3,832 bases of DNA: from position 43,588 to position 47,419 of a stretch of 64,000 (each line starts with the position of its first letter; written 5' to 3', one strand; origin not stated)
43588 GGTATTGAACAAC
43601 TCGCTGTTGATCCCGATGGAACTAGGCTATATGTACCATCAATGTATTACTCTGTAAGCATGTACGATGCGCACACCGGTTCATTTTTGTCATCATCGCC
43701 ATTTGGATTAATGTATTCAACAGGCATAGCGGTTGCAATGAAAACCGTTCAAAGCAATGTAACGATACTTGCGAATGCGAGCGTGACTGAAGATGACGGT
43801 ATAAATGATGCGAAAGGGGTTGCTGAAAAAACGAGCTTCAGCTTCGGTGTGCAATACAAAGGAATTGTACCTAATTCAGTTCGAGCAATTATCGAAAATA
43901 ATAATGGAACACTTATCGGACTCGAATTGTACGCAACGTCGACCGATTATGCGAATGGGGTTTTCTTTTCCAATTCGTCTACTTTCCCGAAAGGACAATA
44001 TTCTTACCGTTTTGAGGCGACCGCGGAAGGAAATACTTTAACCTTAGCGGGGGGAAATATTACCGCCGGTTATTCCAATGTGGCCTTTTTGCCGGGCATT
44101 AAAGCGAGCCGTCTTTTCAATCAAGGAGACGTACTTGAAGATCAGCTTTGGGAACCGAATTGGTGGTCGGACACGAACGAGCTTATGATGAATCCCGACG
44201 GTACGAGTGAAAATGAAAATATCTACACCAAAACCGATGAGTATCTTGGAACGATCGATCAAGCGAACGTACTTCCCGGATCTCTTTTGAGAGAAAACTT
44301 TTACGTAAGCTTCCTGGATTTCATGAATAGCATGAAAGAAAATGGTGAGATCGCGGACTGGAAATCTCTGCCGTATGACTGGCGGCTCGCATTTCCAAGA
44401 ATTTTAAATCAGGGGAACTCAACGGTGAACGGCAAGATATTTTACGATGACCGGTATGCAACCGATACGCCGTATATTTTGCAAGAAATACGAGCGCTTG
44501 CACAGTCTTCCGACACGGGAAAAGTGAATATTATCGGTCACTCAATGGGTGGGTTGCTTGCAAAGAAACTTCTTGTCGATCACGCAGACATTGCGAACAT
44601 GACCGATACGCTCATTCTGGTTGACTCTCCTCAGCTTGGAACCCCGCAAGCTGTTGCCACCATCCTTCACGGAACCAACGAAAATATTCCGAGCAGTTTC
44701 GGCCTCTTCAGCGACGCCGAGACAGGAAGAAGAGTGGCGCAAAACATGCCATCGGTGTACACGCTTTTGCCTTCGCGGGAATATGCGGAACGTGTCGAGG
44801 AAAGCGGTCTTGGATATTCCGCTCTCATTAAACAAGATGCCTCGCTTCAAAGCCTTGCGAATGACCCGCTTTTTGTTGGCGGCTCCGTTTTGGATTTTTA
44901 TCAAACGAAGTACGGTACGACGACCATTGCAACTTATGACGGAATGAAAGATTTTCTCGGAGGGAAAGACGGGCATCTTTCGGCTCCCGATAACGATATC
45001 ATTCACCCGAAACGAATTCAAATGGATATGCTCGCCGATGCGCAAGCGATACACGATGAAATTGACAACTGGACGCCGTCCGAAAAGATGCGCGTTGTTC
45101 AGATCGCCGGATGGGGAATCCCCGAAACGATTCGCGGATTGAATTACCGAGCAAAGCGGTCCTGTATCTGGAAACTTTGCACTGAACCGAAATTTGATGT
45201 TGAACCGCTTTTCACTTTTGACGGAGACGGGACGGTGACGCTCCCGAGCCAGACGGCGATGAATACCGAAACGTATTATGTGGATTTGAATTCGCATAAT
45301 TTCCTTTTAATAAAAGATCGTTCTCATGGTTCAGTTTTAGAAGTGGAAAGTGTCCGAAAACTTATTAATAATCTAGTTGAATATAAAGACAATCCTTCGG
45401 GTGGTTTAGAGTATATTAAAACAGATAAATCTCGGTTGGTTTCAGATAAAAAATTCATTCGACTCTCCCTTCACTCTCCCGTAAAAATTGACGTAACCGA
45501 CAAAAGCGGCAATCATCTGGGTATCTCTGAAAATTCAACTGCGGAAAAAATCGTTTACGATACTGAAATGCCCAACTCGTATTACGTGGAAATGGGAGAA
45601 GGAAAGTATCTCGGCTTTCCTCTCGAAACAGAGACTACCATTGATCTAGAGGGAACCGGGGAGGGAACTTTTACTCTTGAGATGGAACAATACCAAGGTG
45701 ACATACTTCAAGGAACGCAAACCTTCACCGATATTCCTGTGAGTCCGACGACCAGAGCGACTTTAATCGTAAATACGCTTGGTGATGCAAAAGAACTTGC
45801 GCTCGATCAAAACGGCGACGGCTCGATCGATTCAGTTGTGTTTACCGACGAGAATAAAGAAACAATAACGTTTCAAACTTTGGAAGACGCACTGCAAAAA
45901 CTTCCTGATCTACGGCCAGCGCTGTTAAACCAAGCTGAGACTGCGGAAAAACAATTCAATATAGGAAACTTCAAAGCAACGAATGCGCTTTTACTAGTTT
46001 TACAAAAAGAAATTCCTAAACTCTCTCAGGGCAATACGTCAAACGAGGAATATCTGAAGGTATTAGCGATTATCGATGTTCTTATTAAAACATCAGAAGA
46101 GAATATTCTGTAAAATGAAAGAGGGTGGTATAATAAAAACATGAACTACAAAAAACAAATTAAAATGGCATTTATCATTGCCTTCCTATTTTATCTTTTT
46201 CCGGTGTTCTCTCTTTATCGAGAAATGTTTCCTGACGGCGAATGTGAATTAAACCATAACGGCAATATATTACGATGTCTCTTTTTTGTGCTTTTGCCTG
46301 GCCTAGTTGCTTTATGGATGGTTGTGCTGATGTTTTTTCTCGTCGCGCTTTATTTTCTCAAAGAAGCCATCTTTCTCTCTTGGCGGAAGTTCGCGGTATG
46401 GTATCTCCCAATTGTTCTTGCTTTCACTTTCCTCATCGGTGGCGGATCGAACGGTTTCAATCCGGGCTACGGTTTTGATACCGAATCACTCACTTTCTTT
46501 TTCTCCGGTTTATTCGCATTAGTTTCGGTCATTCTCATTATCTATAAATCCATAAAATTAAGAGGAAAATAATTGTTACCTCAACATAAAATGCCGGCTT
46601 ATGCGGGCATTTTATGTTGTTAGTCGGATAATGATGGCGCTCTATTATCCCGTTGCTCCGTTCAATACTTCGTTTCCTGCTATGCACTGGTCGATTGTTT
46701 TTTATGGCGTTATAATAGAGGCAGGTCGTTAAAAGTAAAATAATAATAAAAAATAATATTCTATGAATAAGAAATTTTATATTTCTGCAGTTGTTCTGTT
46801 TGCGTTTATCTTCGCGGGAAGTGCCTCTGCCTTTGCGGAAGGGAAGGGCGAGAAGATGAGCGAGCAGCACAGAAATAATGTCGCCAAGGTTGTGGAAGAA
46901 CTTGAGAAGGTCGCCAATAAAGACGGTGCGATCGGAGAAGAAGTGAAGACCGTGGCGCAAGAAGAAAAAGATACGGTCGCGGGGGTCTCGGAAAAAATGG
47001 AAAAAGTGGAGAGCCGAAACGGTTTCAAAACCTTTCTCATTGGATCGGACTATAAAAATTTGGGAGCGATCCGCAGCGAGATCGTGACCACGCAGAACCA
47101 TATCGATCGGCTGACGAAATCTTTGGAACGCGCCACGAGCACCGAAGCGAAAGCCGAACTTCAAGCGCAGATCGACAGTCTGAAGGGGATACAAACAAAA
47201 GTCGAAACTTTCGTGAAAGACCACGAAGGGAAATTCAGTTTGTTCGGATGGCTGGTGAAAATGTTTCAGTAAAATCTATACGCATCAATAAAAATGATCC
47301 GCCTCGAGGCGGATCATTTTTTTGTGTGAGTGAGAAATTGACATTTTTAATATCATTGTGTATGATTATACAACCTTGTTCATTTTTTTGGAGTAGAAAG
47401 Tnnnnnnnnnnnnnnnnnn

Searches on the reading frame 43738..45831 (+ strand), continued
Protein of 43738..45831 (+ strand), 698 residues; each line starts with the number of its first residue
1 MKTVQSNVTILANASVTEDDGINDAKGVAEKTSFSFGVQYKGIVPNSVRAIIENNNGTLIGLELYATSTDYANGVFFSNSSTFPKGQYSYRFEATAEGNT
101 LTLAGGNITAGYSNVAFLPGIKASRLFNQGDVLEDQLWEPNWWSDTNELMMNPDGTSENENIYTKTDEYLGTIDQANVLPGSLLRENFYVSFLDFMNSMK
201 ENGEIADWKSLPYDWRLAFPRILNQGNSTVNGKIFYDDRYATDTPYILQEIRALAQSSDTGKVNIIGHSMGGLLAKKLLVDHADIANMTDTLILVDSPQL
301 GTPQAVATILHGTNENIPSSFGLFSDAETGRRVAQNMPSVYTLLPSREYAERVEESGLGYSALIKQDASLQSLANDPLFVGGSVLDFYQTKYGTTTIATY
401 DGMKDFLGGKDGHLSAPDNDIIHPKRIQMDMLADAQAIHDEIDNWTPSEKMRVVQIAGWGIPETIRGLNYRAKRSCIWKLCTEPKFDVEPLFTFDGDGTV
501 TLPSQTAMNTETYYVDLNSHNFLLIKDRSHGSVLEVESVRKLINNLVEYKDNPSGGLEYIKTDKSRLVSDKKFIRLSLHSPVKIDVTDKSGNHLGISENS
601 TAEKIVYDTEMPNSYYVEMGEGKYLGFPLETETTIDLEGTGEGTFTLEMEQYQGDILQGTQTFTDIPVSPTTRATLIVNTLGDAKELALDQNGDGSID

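Call 44: fold_search(model_id=the predicted structure, library=pdb)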
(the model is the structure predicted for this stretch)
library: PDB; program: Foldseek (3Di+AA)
matches with E <= 10: 1907; with E <= 0.001: 51
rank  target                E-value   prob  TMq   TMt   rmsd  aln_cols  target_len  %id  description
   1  4x95_A                4.6e-12  1.00  0.36  0.63   7.4       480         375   15  Crystal structure of fully glycosylated Lysosomal Phospholipase A2 in complex with methyl arachidonyl fluorophosphonat (released 2015-03-25)
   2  4x90_A                5.5e-12  1.00  0.37  0.64   6.8       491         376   14  Crystal structure of Lysosomal Phospholipase A2 (released 2015-03-11)
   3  5z0t_A                1.4e-08  0.97  0.13  0.14  26.2       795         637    9  Thermoactinomyces vulgaris R-47 alpha-amylase I (TVA I) mutant A357V/Q359N/Y360E (AQY/VNE) (released 2018-02-21)
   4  1ji1_A                1.9e-08  0.98  0.13  0.14  26.1       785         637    9  Crystal Structure Analysis of Thermoactinomyces vulgaris R-47 alpha-Amylase 1 (released 2002-06-05)
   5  4xwg_A                2.7e-08  1.00  0.34  0.60   7.8       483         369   14  Crystal Structure of LCAT (C31Y) in complex with Fab1 (released 2015-07-29)
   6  1izk                  2.7e-08  0.97  0.13  0.14  26.2       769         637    8  Thermoactinomyces vulgaris R-47 alpha-amylase 1 mutant enzyme w398v (released 2003-07-29)
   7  2d0f_A                3.0e-08  0.98  0.14  0.14  26.1       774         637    9  Crystal Structure of Thermoactinomyces vulgaris R-47 Alpha-Amylase 1 (TVAI) Mutant D356N complexed with P2, a pullulan (released 2006-07-11)
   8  1izj                  7.2e-08  0.95  0.13  0.14  26.4       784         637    9  Thermoactinomyces vulgaris R-47 alpha-amylase 1 mutant enzyme f313a (released 2003-07-29)
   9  1uh2_A                8.1e-08  0.94  0.12  0.13  26.1       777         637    9  Thermoactinomyces vulgaris R-47 alpha-amylase/malto-hexaose complex (released 2004-01-13)
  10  5z0u                  3.1e-07  0.93  0.13  0.15  23.4       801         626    8  Thermoactinomyces vulgaris R-47 alpha-amylase I (TVA I) 11 residues (from A363 to N373) deletion mutant (Del11) (released 2018-02-21)
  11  5gzt_B                3.9e-07  0.91  0.14  0.11  21.1       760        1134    9  Crystal Structure of Chitinase ChiW from Paenibacillus sp. str. FPU-7 Reveals a Novel Type of Bacterial Cell-Surface-E (released 2016-12-28)
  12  1gvi_A                4.1e-06  0.77  0.12  0.14  26.6       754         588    9  Thermus maltogenic amylase in complex with beta-CD (released 2002-06-06)
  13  6fhj                  1.3e-05  1.00  0.13  0.09   8.9       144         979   15  Structural dynamics and catalytic properties of a multi-modular xanthanase, native. (released 2018-08-29)
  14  9v0i                  1.7e-05  0.72  0.14  0.15  26.4       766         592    8  Apg mutant enzyme D448N of the human gut flora K. grimontii TD1 acarbose hydrolase (released 2025-09-03)
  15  8f9p_A                1.9e-05  0.92  0.17  0.21  17.6       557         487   10  Dog sialic acid esterase (SIAE) inactive mutant S128A (released 2024-05-29)
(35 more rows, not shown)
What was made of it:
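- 43738..45831 (+): lipB shared module (aa 346-1043). Triad Ser614 (44542-44544), Asp842 (45226-45228), His875 (45325-45327); YDWR at 44374-44385. Foldseek top PDB hits: LPLA2 4x95/4x90 (E 5e-12, TM 0.63-0.64) and LCAT 4xwg (call 44).
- On LCAT/LPLA2 family (PF02450): Foldseek against PDB: 4x95/4x90 (LPLA2) E 5e-12, TM 0.63-0.64 normalised to the target; 4xwg (LCAT) E 3e-8, TM 0.60 (call 44).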

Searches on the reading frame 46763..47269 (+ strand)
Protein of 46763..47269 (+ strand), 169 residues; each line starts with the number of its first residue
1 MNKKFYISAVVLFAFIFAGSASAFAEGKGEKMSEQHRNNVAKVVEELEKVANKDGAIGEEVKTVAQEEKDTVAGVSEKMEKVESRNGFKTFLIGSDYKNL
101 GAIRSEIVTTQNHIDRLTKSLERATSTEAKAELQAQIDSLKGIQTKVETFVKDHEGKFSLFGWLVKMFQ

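Call 9: search_protein_families(library=ncbifam, proteins=[window:46763-47269:+], max_evalue=0.01)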
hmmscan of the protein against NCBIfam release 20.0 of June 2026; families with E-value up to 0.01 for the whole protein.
window:46763-47269:+ (169 aa): 2 families
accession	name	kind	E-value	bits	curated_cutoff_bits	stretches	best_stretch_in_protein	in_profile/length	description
NF006489.0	PRK08913.1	equivalog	0.0052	16.3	217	0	92-149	36-91/303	flagellin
NF045487.1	ASRP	equivalog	0.0097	14.5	300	0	35-148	139-245/593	archaea-specific SMC-related protein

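Call 46: search_protein_families(library=pfam, proteins=[window:46763-47269:+], max_evalue=0.001)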
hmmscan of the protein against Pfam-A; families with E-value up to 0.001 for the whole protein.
window:46763-47269:+ (169 aa): 2 families
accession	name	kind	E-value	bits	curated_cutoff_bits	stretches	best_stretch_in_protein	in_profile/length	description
PF06103.16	DUF948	-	0.00025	21.6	37.2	0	38-83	26-71/89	Bacterial protein of unknown function (DUF948)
PF16740.10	SKA2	-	0.00069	19.8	30.1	0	32-79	33-79/110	Spindle and kinetochore-associated protein 2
